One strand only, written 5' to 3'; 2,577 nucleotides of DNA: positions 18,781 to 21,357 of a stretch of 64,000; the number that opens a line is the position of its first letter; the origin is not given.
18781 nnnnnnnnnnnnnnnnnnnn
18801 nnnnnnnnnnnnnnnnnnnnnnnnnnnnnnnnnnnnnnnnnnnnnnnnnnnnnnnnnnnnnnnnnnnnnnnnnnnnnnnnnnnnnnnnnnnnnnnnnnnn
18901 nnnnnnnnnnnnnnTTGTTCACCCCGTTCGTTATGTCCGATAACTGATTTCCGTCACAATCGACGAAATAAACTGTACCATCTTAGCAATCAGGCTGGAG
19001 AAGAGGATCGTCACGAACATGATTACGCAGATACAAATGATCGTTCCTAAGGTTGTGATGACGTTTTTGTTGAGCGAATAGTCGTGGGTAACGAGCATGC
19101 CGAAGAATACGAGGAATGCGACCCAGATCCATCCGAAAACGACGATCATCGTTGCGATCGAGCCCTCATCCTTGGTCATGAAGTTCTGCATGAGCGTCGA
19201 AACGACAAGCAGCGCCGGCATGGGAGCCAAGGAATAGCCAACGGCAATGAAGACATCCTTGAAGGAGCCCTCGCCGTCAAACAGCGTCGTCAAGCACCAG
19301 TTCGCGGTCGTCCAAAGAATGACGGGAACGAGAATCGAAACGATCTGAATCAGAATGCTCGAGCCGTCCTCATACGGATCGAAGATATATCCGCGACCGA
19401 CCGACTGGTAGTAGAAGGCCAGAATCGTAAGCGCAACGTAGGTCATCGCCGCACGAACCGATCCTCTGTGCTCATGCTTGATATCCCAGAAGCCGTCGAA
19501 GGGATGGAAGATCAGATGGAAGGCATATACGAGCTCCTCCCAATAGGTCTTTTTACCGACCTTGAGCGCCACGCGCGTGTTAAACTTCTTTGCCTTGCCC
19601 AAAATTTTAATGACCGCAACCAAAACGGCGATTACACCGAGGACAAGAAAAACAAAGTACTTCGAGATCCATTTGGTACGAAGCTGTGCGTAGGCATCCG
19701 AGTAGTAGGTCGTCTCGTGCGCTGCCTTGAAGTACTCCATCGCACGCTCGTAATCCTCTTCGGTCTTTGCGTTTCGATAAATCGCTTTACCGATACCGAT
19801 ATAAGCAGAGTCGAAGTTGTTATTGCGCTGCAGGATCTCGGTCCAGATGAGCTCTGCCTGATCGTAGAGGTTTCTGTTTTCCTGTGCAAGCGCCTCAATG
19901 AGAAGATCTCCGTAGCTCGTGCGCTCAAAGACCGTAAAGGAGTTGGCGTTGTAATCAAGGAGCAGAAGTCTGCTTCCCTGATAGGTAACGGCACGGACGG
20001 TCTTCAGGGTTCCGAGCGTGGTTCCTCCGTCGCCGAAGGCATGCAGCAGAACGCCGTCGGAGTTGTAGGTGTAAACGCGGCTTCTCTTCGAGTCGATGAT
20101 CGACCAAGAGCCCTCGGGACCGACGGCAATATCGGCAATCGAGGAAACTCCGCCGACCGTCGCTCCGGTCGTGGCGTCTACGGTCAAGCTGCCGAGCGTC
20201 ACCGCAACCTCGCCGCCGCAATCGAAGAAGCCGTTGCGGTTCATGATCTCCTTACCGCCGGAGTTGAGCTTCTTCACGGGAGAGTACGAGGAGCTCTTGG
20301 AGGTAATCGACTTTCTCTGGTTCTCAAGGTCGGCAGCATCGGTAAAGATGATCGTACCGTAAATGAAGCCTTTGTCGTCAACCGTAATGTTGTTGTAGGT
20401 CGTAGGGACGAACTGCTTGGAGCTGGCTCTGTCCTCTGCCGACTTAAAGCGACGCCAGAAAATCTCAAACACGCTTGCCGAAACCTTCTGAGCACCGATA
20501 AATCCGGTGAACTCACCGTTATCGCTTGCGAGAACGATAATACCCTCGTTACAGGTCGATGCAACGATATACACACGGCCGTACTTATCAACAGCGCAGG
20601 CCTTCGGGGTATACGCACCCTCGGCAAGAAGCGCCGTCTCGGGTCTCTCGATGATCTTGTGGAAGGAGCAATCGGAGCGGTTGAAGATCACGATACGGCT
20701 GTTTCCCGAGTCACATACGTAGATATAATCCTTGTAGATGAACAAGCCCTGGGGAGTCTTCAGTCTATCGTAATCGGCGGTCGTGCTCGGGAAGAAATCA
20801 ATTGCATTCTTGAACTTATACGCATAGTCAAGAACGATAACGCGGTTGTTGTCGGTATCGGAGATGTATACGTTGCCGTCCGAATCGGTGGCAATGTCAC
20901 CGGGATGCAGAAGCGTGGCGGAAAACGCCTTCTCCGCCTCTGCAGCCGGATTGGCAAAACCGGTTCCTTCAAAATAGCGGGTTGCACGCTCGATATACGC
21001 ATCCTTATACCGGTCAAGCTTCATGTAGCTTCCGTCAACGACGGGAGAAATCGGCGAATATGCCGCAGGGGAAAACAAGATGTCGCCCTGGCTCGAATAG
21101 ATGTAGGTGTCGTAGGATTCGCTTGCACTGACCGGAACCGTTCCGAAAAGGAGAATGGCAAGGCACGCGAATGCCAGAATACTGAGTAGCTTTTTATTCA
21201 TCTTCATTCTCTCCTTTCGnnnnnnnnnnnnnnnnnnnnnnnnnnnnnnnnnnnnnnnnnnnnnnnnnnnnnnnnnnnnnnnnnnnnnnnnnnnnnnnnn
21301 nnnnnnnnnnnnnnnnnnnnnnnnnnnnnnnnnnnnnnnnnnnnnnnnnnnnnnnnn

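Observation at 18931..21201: Fusion of an extracellular NHL beta-propeller to a Yip1-type five-helix membrane domain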

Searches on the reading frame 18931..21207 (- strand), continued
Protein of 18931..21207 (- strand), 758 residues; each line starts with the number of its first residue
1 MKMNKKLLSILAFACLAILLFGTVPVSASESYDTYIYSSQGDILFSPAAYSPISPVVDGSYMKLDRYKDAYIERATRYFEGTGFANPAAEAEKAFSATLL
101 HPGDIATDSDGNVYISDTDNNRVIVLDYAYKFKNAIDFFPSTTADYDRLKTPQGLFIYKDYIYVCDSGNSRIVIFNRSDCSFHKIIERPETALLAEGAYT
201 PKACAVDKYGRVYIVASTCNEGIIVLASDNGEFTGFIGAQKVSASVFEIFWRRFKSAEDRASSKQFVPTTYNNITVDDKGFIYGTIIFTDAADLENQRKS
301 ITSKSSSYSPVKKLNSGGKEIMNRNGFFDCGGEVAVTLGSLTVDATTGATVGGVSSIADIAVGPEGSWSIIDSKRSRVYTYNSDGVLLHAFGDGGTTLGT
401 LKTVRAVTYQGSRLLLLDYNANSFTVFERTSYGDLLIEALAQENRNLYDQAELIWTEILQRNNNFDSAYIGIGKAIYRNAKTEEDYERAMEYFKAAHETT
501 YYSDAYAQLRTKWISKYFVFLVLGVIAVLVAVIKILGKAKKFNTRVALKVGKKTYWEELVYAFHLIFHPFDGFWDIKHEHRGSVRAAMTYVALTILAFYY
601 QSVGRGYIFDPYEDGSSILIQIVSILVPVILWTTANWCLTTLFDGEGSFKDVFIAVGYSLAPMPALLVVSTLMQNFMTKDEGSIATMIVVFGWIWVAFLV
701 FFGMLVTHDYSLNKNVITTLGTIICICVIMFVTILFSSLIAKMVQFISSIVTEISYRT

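Call 33: fold_search(model_id=the predicted structure, library=pdb)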
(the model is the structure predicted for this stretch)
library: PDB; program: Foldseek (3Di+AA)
matches with E <= 10: 922; with E <= 0.001: 189
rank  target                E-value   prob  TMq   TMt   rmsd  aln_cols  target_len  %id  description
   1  6fpt_B                4.1e-13  1.00  0.30  0.56   5.1       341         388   17  Crystal structure of Danio rerio Lin41 filamin-NHL domains (released 2018-05-09)
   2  8j72_B                5.2e-13  1.00  0.31  0.79   5.5       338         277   17  Crystal structure of mammalian Trim71 in complex with lncRNA Trincr1 (released 2024-03-06)
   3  6rej                  1.3e-12  1.00  0.27  0.76   5.6       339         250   19  Crystal structure of Pizza6-SH with Zn2+ (released 2019-07-31)
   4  6rek                  1.4e-12  1.00  0.27  0.75   5.7       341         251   20  Crystal structure of Pizza6-SH with Cu2+ (released 2019-07-31)
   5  8j72_A                1.6e-12  1.00  0.30  0.78   4.9       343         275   16  Crystal structure of mammalian Trim71 in complex with lncRNA Trincr1 (released 2024-03-06)
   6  6qsd                  3.7e-12  1.00  0.27  0.74   5.4       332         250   20  Crystal structure of Pizza6S (released 2020-03-18)
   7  6d69                  4.1e-12  1.00  0.30  0.73   5.6       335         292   18  Crystal Structure of the NHL Repeat Region of D. melanogaster Thin (released 2019-04-24)
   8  6xg7                  4.7e-12  1.00  0.30  0.73   5.9       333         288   18  1.3 A Resolution Structure of the of the NHL Repeat Region of D. melanogaster Thin (released 2020-12-16)
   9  9jur                  6.6e-12  1.00  0.31  0.78   5.3       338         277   18  Crystal Structure of NHL domain of human E3 ubiquitin-protein ligase TRIM71 (released 2025-04-30)
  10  6fpt_A                7.3e-12  1.00  0.30  0.56   5.1       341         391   17  Crystal structure of Danio rerio Lin41 filamin-NHL domains (released 2018-05-09)
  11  6reg_A                1.4e-11  1.00  0.27  0.75   5.0       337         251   19  Crystal structure of Pizza6-S with Zn2+ (released 2019-07-31)
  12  7qrx_A                1.4e-11  1.00  0.29  0.74   5.8       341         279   17  Crystal structure of NHL domain of TRIM71 (released 2022-05-04)
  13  6fq3_A                1.7e-11  1.00  0.30  0.57   5.4       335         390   17  Crystal structure of Danio rerio Lin41 filamin-NHL domains in complex with lin-29A 5'UTR 13mer RNA (released 2018-05-09)
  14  6ren_A                1.8e-11  1.00  0.27  0.73   5.4       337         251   20  Crystal structure of 3fPizza6-SH with Zn2+ (released 2019-07-31)
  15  7b96_A                2.0e-11  1.00  0.29  0.74   5.8       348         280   16  NHL domain of human TRIM2 (released 2022-01-12)
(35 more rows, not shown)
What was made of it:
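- On NHL-repeat six-bladed beta-propeller (Pfam PF01436): Foldseek to TRIM71, Thin, Brat and Pizza6 gives target-normalised TM 0.73-0.79 (call 33).
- On SMP-30/gluconolactonase/LRE-like (SGL) or other catalytic six-bladed propellers: The enzyme folds rank low in Foldseek (call 33).
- Checked: Foldseek matches six-bladed NHL domains with TM 0.73-0.79 normalised to the target, E about 1e-13 to 1e-11 (call 33).
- Vgb lyase appears among the Foldseek hits (call 33). The enzyme folds rank at 48 or lower with TM 0.57, against 0.73-0.79 for binding NHL domains (call 33).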

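Call 37: list_cluster_members(proteins=[window:18931-21207:-, window:23219-26383:-])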
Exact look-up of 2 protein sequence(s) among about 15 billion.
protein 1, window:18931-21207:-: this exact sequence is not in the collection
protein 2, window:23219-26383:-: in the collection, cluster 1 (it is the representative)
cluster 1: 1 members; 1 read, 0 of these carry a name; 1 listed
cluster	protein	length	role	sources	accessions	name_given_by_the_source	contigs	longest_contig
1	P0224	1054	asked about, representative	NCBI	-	-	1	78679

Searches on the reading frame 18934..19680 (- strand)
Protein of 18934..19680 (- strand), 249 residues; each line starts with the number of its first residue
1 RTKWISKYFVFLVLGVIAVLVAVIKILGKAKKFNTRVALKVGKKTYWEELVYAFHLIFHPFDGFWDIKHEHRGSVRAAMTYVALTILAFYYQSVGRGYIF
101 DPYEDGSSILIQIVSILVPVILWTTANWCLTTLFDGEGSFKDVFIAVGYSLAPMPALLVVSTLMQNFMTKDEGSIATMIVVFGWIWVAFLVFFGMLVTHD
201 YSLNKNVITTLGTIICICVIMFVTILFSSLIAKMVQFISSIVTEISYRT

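Call 47: search_protein_representatives(protein=window:18934-19590:-)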
Query: 219 residues. Proteins with E-value up to 0.001 (for the whole library): 1646; up to 1e-10: 1116; up to 1e-30: 226. The best 150 are listed.
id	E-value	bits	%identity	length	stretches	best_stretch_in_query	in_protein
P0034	1.0e-88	313.0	61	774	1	1-219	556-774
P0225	3.4e-87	307.9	59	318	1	1-218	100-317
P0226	1.7e-83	295.9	59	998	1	1-217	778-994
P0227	9.0e-82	290.2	58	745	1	1-218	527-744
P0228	2.3e-81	288.9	59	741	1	1-215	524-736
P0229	9.0e-81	287.0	58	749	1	2-219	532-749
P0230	3.1e-78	278.7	55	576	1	2-218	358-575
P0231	9.9e-76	270.5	54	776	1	1-218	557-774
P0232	3.3e-75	268.8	55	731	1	2-218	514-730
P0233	1.5e-74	266.6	55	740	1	2-218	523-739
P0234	6.1e-73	261.4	55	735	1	2-218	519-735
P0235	5.9e-72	258.2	51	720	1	2-218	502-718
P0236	9.6e-72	257.5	55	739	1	2-218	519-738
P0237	1.9e-71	256.5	51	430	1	13-218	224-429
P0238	2.3e-71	256.2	56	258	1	22-218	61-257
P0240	1.3e-67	244.0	50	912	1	3-218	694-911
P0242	1.0e-64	234.5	48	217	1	6-218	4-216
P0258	5.8e-48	179.7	41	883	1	8-218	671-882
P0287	1.6e-40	155.4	38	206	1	16-218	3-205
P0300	1.9e-39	151.9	38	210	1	18-218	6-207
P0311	1.6e-38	148.9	39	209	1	15-218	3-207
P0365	2.7e-35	138.4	31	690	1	8-218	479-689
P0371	6.6e-35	137.1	35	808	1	18-218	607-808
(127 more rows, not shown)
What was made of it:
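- Of the 150 best 50%-identity representatives of the Yip1 domain, 100 are full-length fusions and 18 are standalone-sized (call 47).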

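Call 48: find_encoding_contigs(protein=P0242, flank=10000, max_places=2)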
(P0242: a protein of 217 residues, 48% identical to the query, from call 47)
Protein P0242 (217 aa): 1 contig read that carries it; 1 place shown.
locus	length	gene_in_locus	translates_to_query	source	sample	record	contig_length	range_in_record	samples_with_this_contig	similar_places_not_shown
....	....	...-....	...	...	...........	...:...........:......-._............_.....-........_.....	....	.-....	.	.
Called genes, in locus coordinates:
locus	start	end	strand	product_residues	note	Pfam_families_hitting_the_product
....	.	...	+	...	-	?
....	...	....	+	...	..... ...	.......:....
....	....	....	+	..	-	?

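Call 49: find_encoding_contigs(protein=P0311, flank=10000, max_places=2)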
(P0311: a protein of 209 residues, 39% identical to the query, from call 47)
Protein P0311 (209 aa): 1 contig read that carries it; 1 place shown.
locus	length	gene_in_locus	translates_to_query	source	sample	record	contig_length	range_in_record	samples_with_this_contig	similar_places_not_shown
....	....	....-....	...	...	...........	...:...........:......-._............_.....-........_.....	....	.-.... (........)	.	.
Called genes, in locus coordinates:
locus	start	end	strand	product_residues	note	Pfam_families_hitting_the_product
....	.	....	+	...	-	?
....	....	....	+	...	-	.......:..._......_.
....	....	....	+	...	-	-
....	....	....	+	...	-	-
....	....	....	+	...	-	-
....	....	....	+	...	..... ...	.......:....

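Call 61: search_protein_families(library=pfam, proteins=[P0226, P0240, P0258, P0371, P0242, P0287, P0300, P0365], max_evalue=0.001)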
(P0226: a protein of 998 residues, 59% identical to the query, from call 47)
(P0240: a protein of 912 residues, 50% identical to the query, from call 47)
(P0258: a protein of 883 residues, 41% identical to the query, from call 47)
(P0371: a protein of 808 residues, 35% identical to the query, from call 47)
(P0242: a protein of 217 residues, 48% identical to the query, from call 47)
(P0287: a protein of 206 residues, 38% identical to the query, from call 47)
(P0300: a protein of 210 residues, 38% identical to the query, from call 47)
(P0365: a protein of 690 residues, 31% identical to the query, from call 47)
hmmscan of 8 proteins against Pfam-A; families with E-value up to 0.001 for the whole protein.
P0226 (998 aa): 2 families
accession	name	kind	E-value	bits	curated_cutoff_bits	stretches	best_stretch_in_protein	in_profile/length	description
PF04893.22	Yip1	-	8.4e-15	55.5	28.6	1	802-970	2-171/173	Yip1 domain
PF01436.27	NHL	-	3.8e-08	33.4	20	0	330-352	5-27/28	NHL repeat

P0240 (912 aa): 3 families
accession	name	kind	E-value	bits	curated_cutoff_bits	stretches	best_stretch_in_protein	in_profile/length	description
PF04893.22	Yip1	-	5.5e-16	59.4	28.6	1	716-885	2-171/173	Yip1 domain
PF01436.27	NHL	-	1.4e-15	56.9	20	1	309-336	1-28/28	NHL repeat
PF17170.10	DUF5128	-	0.00031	20.5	22.9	0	318-348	51-81/321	6-bladed beta-propeller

P0258 (883 aa): 3 families
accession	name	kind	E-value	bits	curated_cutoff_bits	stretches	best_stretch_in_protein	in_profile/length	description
PF01436.27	NHL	-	7.8e-12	45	20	1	267-294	1-28/28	NHL repeat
PF04893.22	Yip1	-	1.4e-09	38.5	28.6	1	687-858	1-171/173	Yip1 domain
PF25021.1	TEN_NHL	-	8.2e-07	28.8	27.1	0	61-100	315-353/357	Teneurin NHL domain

P0371 (808 aa): 4 families
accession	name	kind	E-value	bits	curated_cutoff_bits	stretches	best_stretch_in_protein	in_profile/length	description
PF04893.22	Yip1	-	1.1e-14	55.1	28.6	1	616-783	4-171/173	Yip1 domain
PF01436.27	NHL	-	1.4e-11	44.2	20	1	201-228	1-28/28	NHL repeat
PF13432.12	TPR_16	-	2.7e-06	28.2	32.7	1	486-539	3-55/65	Tetratricopeptide repeat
PF07719.23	TPR_2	-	0.0004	20.7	27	0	517-539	3-25/34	Tetratricopeptide repeat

P0242 (217 aa): 1 family
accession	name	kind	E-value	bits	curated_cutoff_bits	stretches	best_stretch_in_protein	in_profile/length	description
PF04893.22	Yip1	-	1.3e-18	67.9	28.6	1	23-192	2-172/173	Yip1 domain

P0287 (206 aa): 1 family
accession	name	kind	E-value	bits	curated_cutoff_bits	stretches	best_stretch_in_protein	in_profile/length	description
PF04893.22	Yip1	-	1.4e-15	58.1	28.6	1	13-180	3-171/173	Yip1 domain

P0300 (210 aa): 1 family
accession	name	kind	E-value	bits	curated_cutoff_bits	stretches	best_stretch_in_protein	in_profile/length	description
PF04893.22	Yip1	-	2.2e-14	54.1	28.6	1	13-184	2-173/173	Yip1 domain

P0365 (690 aa): 4 families
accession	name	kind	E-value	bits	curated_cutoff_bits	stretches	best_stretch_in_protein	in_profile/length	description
PF01436.27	NHL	-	8.6e-19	67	20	2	113-140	1-28/28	NHL repeat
PF04893.22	Yip1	-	1e-15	58.5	28.6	1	497-665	3-172/173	Yip1 domain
PF08450.18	SGL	-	3.9e-05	23.8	26.3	1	71-155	140-225/246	SMP-30/Gluconolactonase/LRE-like region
PF06739.17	SBBP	-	7.8e-05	23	20.5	0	234-250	14-30/38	Beta-propeller repeat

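Call 70: search_solved_structures(query=window:18934-19680:-, max_evalue=10)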
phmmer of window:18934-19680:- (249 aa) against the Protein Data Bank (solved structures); distinct sequences matched with E-value up to 10: 6.
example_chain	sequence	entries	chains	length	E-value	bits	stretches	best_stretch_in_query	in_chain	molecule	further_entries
8rp5_A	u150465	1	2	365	0.81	12.5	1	85-144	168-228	Alpha-methylacyl-CoA racemase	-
8rp4_A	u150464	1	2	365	0.86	12.4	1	84-144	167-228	Alpha-methylacyl-CoA racemase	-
1x74_A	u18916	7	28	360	0.88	12.3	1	85-144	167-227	2-methylacyl-CoA racemase | probable alpha-methylacyl-CoA racemase MCR | PROBABLE ALPHA-METHYLACYL-COA RACEMASE MCR (2-METHYLACYL-COA RACEMASE) (2-ARYLPROPIONYL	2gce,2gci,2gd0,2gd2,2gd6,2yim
9i2t_A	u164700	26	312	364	0.89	12.3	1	85-144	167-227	Alpha-methylacyl-CoA racemase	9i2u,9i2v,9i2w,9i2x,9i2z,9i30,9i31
8rp3_A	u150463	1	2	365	0.9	12.3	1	85-144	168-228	Alpha-methylacyl-CoA racemase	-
8rmw_A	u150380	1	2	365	0.9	12.3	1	85-144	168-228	Alpha-methylacyl-CoA racemase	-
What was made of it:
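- There is no similarity to any solved transporter by sequence (call 70).
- Tried and rejected: PDB sequence search with the Yip1 half found nothing meaningful (best E 0.8, call 70).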
